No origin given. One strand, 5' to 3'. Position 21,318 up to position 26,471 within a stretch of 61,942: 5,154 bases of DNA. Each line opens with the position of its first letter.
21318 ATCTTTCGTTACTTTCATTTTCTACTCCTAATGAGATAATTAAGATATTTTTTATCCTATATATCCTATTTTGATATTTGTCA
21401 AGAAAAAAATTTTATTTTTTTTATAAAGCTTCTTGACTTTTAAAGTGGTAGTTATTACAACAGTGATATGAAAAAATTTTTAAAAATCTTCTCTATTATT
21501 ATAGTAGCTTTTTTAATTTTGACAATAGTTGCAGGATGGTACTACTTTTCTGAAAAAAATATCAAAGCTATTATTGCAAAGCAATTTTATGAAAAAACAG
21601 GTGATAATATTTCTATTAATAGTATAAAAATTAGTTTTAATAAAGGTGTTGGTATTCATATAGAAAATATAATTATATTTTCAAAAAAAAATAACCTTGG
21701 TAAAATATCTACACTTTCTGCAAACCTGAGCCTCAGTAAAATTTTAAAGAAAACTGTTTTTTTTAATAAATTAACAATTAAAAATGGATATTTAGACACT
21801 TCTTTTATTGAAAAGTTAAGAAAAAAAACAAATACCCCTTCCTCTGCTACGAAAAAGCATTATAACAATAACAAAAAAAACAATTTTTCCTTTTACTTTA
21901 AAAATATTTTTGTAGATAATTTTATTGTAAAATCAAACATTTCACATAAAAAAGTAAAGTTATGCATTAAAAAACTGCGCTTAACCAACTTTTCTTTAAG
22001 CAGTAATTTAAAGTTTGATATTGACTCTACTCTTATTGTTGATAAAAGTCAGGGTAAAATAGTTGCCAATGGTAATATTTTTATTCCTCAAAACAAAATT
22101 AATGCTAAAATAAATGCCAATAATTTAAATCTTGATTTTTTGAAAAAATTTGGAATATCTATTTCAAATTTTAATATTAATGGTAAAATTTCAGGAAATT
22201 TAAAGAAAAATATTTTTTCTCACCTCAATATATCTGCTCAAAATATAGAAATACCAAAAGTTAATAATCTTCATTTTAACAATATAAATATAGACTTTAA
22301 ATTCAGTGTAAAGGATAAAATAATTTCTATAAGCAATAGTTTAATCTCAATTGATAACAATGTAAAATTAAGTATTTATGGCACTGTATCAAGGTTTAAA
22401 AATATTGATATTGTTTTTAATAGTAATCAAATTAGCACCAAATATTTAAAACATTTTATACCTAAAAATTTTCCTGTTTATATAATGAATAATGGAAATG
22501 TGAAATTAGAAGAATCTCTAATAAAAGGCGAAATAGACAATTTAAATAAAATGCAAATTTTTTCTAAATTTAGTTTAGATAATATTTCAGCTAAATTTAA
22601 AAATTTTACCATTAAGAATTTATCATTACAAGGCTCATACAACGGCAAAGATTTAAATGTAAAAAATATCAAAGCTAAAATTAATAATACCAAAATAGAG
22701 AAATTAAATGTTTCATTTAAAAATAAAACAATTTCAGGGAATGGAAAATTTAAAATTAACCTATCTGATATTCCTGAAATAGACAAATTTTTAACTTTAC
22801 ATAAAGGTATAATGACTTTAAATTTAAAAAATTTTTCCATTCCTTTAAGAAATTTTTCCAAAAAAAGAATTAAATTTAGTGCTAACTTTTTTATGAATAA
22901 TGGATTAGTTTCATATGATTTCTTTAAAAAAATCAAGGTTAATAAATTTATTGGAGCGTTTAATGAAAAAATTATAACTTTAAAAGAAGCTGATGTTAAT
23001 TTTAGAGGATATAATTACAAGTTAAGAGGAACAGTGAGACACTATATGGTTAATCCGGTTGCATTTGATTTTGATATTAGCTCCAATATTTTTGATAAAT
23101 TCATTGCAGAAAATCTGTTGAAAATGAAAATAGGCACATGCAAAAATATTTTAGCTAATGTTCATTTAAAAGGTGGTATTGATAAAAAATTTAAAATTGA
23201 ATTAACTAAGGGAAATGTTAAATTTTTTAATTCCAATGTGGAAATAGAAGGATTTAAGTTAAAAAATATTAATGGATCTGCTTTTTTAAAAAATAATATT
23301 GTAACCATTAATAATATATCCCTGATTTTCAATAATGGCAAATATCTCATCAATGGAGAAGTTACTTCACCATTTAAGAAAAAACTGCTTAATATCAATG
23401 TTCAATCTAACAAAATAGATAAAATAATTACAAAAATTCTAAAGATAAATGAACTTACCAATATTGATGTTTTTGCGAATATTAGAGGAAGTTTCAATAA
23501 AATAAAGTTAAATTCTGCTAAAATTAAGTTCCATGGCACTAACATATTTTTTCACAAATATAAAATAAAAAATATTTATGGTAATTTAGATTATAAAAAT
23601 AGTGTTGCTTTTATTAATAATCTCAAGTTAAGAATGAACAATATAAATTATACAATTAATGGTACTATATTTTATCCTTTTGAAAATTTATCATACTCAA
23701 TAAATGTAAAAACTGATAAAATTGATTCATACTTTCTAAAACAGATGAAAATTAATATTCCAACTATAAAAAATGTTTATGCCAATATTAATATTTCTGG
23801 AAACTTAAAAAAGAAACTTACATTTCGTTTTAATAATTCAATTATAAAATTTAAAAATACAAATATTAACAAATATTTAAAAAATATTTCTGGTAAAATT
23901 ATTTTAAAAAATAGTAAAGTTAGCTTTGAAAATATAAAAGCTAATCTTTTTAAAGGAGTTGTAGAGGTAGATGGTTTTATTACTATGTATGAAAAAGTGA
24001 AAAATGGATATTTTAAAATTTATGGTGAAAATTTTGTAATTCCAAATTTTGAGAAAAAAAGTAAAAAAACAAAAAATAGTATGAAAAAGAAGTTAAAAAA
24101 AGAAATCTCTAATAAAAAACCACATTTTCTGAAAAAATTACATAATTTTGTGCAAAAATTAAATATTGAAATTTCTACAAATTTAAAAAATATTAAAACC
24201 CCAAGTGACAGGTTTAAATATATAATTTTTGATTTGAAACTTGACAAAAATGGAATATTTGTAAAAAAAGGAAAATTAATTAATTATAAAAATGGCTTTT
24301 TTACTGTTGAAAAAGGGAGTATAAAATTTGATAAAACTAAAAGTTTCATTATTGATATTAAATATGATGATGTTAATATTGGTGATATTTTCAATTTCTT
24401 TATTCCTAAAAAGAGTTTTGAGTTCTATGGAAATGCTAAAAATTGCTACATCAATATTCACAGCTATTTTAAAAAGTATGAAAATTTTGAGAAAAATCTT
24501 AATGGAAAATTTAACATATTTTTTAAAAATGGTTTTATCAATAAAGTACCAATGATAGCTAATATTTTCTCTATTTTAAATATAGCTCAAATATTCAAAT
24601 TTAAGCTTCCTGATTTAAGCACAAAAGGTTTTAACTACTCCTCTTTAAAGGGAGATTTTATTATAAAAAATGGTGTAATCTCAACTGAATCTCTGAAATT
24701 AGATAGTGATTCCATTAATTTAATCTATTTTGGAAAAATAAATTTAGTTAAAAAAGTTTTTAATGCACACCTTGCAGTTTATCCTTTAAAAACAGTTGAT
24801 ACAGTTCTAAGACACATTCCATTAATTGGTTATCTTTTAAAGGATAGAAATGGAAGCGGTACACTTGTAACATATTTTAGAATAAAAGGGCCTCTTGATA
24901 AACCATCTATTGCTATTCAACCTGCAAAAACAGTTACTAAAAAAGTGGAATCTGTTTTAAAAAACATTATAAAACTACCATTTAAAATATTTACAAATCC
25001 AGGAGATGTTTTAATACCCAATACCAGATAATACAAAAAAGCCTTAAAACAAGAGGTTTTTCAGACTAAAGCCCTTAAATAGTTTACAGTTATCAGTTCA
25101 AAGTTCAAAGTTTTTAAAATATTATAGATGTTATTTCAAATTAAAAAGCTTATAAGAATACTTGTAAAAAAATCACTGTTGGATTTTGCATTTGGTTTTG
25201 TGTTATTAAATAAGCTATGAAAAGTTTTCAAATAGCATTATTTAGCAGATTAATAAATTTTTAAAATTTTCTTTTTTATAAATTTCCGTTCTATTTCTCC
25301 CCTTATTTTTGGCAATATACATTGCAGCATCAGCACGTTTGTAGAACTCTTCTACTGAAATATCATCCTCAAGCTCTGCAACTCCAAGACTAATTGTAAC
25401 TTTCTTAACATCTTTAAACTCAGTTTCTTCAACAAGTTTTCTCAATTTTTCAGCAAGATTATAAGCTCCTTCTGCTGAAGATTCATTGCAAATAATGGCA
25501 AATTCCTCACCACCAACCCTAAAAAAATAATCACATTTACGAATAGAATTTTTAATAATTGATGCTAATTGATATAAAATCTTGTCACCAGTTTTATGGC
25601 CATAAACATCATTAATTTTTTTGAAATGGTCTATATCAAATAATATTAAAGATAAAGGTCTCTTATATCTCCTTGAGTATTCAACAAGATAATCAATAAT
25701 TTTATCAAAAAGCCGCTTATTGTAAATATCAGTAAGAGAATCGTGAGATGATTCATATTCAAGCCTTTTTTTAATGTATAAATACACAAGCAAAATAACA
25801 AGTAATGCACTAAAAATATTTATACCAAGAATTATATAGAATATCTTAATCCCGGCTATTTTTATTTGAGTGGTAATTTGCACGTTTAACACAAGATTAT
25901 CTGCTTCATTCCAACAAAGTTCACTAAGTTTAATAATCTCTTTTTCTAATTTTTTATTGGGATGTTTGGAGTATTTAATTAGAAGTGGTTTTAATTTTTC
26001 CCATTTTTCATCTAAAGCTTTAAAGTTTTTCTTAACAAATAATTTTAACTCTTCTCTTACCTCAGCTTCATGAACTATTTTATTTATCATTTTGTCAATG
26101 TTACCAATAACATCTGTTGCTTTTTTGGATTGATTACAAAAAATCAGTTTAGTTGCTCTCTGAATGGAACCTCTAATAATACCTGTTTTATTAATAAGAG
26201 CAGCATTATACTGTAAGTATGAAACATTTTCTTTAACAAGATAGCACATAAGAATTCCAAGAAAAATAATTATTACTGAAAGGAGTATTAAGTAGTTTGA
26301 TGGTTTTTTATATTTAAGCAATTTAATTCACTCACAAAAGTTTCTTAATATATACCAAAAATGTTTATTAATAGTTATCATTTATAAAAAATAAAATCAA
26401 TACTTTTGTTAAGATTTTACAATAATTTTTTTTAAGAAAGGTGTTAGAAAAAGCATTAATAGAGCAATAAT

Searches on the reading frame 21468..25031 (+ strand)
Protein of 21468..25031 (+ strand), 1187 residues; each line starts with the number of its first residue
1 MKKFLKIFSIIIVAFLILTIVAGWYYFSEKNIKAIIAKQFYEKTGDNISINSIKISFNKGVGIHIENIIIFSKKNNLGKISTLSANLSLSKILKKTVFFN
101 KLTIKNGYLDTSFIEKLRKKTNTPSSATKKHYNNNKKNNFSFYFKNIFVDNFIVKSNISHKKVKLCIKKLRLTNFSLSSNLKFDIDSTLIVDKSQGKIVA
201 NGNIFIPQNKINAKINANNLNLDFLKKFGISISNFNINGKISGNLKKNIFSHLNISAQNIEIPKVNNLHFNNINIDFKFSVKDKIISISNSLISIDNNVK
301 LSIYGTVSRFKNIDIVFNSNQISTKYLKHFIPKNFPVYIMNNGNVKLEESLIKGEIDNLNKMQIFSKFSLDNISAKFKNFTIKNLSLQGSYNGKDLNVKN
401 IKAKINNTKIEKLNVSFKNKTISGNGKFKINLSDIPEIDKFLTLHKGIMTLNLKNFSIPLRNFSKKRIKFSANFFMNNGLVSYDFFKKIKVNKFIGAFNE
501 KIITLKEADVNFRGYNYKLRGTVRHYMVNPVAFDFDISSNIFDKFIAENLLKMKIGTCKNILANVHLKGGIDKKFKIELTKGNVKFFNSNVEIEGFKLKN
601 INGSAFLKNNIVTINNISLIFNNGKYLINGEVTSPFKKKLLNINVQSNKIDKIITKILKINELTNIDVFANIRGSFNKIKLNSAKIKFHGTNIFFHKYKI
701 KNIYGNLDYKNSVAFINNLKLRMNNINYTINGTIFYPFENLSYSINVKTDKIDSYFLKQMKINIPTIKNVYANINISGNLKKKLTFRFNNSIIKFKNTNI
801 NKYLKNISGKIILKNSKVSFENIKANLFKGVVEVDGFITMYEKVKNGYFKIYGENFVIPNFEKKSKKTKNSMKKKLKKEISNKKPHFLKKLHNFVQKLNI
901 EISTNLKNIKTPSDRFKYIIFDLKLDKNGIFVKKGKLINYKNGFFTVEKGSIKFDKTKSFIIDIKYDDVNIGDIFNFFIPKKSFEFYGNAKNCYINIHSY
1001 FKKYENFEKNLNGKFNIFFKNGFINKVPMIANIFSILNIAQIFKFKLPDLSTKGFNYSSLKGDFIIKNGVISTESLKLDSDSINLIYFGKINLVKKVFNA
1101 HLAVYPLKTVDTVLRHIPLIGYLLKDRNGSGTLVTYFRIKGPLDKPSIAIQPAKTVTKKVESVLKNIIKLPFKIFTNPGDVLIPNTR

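Call 51: search_protein_families(library=pfam, proteins=[window:21468-25031:+], max_evalue=1e-8)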
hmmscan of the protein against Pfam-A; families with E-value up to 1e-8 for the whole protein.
window:21468-25031:+ (1187 aa): 1 family
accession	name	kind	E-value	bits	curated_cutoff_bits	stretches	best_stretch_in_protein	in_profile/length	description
PF13116.12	YhdP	-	1.1e-28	100.2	46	1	920-1148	1026-1224/1224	YhdP protein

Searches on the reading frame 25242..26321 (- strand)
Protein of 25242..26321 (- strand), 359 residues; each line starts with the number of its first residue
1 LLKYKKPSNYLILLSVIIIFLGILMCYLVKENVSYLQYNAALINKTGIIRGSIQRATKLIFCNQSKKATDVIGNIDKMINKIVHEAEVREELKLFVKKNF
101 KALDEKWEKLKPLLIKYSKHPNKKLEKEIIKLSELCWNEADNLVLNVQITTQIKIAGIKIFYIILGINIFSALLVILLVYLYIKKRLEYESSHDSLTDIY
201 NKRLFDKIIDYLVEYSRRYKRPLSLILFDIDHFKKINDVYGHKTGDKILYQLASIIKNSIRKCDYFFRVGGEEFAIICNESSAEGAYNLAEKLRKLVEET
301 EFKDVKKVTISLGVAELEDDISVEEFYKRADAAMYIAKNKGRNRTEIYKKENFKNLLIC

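Call 51: search_protein_families(library=pfam, proteins=[window:25242-26321:-], max_evalue=1e-8)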
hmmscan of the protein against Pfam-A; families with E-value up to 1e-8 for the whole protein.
window:25242-26321:- (359 aa): 1 family
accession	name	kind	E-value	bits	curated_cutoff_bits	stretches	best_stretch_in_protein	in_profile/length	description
PF00990.26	GGDEF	-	1.5e-43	148.8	23.8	1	192-344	2-161/161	Diguanylate cyclase, GGDEF domain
